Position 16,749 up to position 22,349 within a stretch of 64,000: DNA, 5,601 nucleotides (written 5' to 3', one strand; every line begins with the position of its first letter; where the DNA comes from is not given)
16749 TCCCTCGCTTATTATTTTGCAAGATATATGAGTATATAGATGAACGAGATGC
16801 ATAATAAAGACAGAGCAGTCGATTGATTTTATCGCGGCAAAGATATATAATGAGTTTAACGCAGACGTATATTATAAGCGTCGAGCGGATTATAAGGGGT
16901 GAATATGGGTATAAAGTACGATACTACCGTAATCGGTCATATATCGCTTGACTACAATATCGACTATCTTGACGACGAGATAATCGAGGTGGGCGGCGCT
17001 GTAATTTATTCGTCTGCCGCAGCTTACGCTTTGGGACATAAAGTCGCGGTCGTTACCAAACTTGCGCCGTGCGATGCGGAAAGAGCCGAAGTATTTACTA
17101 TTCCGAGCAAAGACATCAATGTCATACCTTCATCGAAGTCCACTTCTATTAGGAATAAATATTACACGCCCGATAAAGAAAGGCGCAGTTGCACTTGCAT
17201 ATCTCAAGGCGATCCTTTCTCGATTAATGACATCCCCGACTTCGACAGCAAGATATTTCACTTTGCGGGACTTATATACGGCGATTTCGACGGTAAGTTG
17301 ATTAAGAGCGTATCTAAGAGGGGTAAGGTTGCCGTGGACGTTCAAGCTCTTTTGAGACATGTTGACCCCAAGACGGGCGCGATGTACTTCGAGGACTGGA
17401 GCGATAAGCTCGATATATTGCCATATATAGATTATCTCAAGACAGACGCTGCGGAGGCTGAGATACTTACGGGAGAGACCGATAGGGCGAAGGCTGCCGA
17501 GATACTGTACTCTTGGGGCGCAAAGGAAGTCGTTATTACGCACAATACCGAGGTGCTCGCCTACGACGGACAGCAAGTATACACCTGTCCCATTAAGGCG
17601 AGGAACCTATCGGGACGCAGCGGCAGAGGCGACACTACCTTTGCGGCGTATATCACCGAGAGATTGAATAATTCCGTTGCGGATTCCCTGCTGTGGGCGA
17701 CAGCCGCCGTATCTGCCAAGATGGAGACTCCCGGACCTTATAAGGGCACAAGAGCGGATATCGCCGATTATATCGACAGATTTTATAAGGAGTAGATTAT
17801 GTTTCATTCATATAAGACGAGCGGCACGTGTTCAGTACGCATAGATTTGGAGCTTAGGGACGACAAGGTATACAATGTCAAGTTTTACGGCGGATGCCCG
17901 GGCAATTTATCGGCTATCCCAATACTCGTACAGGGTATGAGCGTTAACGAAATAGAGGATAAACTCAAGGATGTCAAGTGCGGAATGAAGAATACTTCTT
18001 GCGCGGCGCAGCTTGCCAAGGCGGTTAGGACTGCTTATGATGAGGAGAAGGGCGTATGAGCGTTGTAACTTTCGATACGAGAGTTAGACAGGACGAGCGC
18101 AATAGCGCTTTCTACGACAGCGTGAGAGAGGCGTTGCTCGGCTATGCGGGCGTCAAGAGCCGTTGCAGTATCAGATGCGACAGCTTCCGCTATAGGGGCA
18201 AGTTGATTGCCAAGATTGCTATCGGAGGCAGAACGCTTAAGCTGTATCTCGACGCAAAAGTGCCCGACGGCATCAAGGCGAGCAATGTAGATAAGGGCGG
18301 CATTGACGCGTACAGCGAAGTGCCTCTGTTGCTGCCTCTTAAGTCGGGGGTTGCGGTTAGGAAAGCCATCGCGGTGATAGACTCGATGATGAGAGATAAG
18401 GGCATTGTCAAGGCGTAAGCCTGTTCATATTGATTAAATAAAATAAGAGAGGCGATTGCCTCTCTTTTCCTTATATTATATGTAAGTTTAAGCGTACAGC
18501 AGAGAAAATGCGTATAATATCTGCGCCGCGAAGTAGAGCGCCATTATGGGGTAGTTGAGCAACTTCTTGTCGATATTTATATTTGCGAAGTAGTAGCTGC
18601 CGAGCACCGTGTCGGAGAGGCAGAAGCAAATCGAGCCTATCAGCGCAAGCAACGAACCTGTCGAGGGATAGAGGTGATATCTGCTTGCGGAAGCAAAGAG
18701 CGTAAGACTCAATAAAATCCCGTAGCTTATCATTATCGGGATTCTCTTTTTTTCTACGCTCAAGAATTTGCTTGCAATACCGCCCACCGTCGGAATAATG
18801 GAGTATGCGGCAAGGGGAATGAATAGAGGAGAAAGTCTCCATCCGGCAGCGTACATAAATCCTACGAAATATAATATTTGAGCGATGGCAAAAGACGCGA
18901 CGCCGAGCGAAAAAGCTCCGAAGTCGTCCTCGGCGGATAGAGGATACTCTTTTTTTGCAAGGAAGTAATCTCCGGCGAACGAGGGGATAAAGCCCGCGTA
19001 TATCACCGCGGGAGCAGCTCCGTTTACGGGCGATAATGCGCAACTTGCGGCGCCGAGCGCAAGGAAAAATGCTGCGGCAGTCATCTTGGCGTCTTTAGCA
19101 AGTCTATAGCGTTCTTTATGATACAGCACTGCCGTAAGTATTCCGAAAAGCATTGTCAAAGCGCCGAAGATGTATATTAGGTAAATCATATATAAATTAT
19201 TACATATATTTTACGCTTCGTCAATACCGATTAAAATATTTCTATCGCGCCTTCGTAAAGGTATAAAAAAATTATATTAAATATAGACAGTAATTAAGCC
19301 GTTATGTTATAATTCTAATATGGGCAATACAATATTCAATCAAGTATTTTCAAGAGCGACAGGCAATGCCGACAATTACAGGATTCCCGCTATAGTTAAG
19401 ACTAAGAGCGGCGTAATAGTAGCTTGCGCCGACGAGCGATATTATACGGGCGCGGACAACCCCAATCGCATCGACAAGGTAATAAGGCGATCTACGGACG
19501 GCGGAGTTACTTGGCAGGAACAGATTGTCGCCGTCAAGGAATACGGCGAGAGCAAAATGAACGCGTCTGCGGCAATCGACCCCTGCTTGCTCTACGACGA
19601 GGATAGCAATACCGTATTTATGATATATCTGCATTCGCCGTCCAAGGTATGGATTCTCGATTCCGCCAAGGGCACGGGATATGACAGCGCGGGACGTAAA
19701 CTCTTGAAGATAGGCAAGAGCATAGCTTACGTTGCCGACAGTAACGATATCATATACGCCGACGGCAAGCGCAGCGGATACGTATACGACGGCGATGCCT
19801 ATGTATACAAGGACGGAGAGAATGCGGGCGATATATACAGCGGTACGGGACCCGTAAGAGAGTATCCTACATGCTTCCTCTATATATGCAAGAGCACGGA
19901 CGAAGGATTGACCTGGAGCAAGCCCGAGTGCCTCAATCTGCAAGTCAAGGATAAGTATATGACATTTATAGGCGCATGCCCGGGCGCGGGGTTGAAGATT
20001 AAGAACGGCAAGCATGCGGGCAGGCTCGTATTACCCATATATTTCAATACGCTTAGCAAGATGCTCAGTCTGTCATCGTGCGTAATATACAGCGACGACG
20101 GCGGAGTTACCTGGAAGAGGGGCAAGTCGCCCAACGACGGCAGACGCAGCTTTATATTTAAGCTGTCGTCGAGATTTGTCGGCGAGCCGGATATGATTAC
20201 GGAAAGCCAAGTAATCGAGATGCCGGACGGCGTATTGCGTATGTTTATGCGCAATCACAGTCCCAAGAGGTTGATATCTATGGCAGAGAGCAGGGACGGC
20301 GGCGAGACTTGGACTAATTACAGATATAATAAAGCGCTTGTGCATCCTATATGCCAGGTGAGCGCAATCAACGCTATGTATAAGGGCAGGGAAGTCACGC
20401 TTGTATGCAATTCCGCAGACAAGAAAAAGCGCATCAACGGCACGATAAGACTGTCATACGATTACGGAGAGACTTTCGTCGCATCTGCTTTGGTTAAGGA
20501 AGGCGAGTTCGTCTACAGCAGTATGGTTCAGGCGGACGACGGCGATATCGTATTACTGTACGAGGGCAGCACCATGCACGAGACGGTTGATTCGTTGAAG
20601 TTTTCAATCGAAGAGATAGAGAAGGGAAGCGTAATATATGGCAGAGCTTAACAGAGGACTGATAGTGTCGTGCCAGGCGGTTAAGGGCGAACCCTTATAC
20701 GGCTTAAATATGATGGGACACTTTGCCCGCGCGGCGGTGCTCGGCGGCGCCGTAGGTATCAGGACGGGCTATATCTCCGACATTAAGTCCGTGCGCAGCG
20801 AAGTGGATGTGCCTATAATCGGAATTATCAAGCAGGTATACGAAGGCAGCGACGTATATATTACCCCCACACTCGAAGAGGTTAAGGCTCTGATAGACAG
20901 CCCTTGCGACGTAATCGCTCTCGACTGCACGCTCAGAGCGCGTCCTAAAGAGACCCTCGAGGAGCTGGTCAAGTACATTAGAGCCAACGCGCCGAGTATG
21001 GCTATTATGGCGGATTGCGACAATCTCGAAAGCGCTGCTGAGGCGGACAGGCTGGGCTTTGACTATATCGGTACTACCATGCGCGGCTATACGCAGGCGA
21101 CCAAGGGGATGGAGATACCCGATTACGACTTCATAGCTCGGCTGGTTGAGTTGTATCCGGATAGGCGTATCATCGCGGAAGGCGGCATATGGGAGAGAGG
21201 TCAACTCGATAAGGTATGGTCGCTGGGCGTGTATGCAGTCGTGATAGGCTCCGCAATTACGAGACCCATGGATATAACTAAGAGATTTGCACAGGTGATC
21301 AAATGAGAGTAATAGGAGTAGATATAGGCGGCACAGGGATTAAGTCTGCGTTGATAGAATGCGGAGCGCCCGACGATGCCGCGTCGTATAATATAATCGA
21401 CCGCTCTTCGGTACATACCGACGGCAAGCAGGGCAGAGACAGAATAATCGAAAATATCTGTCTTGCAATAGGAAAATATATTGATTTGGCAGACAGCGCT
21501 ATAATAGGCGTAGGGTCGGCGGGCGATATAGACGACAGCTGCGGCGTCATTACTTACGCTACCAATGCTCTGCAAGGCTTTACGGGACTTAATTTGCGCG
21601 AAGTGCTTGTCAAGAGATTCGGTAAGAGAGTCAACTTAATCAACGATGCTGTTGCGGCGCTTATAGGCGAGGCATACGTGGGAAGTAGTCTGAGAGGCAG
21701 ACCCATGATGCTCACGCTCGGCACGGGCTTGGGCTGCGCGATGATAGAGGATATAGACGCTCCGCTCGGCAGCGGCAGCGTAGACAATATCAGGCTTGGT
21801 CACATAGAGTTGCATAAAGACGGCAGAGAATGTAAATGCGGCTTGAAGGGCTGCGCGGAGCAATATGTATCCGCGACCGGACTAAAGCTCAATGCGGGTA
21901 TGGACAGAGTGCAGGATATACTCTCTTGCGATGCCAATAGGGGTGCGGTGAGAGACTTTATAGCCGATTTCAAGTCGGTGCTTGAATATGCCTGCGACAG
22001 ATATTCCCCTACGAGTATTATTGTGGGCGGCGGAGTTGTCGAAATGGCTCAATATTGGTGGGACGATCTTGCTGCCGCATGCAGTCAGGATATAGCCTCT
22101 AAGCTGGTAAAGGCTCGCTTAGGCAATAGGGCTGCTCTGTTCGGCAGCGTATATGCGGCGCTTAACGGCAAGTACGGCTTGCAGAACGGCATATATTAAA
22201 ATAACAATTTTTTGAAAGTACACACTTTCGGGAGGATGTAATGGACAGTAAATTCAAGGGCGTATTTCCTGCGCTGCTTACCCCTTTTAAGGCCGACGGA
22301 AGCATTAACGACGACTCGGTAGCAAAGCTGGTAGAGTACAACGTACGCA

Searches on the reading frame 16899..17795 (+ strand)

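Call 11: search_protein_families(library=pfam, proteins=[window:16899-17795:+], max_evalue=0.001)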
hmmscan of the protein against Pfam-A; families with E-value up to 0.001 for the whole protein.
window:16899-17795:+ (298 aa): 1 family
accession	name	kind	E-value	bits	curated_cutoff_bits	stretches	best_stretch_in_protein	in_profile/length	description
PF00294.29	PfkB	-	5e-09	36.3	25.8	1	119-281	132-296/302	pfkB family carbohydrate kinase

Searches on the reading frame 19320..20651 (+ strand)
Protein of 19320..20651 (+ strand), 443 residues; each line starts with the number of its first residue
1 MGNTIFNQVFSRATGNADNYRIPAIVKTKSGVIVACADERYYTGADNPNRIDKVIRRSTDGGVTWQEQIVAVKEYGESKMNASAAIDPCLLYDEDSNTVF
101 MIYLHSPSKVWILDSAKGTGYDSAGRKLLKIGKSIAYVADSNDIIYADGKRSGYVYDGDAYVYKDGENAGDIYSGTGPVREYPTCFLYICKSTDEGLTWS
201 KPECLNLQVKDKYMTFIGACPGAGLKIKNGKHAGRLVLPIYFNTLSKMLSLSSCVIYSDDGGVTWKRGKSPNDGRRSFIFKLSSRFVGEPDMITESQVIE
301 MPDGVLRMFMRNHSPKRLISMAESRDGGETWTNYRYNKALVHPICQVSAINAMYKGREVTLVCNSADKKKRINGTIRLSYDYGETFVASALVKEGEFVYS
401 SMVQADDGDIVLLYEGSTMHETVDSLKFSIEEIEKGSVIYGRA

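Call 11: search_protein_families(library=pfam, proteins=[window:19320-20651:+], max_evalue=0.001)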
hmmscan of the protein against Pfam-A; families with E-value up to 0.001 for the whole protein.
window:19320-20651:+ (443 aa): 5 families
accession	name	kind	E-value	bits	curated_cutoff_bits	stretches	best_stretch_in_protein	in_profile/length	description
PF13088.12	BNR_2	-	2.1e-26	93.3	31.4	1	184-410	79-275/277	BNR repeat-like domain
PF13859.12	BNR_3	-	8.4e-15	55.4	27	1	23-415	2-308/308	BNR repeat-like domain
PF02012.26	BNR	-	1.2e-11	43.2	27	0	256-267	1-12/12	BNR/Asp-box repeat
PF24316.1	Tli3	-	4.5e-08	33.9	27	0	15-73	46-103/129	T6SS Tli3 immunity protein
PF13810.12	DUF4185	-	4.9e-05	23.1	39.5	0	310-399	123-175/309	Domain of unknown function (DUF4185)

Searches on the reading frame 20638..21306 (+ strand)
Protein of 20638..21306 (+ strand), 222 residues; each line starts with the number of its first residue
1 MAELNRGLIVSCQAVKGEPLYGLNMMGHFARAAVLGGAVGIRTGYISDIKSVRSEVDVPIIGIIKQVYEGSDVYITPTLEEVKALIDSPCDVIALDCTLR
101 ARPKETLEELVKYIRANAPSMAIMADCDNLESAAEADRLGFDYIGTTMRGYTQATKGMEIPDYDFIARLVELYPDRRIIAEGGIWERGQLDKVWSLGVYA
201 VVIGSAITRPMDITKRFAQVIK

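Call 11: search_protein_families(library=pfam, proteins=[window:20638-21306:+], max_evalue=0.001)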
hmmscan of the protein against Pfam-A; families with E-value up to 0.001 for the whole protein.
window:20638-21306:+ (222 aa): 4 families
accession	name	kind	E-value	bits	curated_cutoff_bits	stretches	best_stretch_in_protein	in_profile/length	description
PF04131.20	NanE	-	2.6e-58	196.8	27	1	27-222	2-191/192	Putative N-acetylmannosamine-6-phosphate epimerase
PF00478.31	IMPDH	-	2.5e-06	27.2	25.6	1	78-208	105-240/345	IMP dehydrogenase / GMP reductase domain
PF00218.27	IGPS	-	3.2e-05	23.7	27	1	104-218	144-252/254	Indole-3-glycerol phosphate synthase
PF02581.23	TMP-TENI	-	0.00053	19.9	27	1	117-207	92-180/180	Thiamine monophosphate synthase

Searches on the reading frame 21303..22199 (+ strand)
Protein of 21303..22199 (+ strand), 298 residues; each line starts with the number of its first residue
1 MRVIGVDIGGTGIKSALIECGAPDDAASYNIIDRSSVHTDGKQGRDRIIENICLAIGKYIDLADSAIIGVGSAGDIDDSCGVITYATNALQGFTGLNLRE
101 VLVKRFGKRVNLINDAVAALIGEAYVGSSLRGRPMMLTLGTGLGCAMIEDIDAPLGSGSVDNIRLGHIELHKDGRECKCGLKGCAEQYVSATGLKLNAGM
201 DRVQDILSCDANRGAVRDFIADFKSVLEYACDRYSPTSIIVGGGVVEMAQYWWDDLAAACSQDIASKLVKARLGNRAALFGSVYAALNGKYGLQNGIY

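Call 11: search_protein_families(library=pfam, proteins=[window:21303-22199:+], max_evalue=0.001)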
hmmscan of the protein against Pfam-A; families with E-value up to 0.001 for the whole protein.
window:21303-22199:+ (298 aa): 1 family
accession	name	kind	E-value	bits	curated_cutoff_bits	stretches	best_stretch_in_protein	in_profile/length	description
PF00480.26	ROK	-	5.1e-27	95.6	22.9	1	3-283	1-288/294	ROK family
